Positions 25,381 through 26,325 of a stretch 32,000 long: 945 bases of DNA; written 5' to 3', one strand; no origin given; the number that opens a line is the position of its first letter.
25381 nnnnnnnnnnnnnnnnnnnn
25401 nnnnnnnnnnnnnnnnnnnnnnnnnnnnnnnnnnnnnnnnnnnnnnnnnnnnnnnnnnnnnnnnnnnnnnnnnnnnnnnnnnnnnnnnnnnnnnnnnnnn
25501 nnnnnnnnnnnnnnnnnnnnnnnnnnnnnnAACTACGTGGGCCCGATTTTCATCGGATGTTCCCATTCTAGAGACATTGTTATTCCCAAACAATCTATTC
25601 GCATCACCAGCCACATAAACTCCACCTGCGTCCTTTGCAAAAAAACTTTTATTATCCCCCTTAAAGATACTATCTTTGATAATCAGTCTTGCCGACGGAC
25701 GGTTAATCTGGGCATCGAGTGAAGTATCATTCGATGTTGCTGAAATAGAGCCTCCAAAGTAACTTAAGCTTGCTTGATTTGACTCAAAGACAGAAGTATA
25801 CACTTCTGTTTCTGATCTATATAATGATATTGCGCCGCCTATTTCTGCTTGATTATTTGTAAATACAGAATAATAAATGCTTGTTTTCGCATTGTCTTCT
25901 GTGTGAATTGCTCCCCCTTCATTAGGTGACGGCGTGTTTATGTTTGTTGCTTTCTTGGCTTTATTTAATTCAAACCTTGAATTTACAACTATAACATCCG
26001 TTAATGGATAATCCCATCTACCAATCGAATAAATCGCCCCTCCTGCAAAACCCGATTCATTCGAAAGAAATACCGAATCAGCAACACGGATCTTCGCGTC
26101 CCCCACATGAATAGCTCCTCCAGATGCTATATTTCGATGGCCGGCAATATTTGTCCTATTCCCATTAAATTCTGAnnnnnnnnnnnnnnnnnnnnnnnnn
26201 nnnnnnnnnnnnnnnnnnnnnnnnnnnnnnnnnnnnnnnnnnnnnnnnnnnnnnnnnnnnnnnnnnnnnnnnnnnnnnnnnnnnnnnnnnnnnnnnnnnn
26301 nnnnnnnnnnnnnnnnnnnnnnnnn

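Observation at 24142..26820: Secreted GGAI/FxxN (Pmp-type) beta-helix protein encoded inside a pure glycosyltransferase operon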

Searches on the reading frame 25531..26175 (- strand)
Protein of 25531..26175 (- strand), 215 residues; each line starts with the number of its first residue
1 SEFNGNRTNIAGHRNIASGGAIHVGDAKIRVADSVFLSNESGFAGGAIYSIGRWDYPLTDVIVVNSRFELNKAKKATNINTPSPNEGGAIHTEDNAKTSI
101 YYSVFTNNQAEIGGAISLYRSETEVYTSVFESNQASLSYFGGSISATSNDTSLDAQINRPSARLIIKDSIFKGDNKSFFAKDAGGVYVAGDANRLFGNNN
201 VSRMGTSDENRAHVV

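Call 83: search_protein_representatives(protein=window:25531-26175:-)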
Query: 215 residues. Proteins with E-value up to 0.001 (for the whole library): 1774; up to 1e-10: 349; up to 1e-30: 111. The best 150 are listed.
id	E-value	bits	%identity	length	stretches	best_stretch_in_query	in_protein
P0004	3.3e-101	353.2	63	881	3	1-212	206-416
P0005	1.3e-56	207.7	41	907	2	2-214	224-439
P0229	3.4e-54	199.8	44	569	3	2-214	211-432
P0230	3.6e-49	183.4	50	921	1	3-212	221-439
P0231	1.9e-46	174.5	43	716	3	1-214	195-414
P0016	2.8e-46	174.0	45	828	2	1-214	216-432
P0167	6.6e-46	172.7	42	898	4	3-213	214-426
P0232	1.2e-45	171.9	45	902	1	1-214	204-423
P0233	1.2e-45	171.8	43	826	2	2-215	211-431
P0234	2.5e-45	170.8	41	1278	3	1-212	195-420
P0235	5.8e-44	166.4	47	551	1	2-213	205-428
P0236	1.1e-43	165.5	43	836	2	2-212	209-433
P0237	1.4e-43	165.2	45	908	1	1-214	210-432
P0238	1.1e-42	162.2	41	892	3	2-212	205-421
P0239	1.3e-42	162.0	41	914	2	3-212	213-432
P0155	7.0e-42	159.6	42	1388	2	2-214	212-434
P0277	1.6e-35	138.8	46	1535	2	1-214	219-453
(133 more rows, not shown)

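Call 84: search_protein_families(library=pfam, proteins=[P0277], max_evalue=0.001)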
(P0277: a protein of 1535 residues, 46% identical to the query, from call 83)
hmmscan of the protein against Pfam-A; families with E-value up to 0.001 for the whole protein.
P0277 (1535 aa): 2 families
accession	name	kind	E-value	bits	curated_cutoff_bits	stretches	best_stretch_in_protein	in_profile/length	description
PF00041.27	fn3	-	7.7e-10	39.3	25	1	1150-1228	11-83/84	Fibronectin type III domain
PF08329.16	ChitinaseA_N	-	6.7e-07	29.5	21.2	0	1055-1130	40-107/133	Chitinase A, N-terminal domain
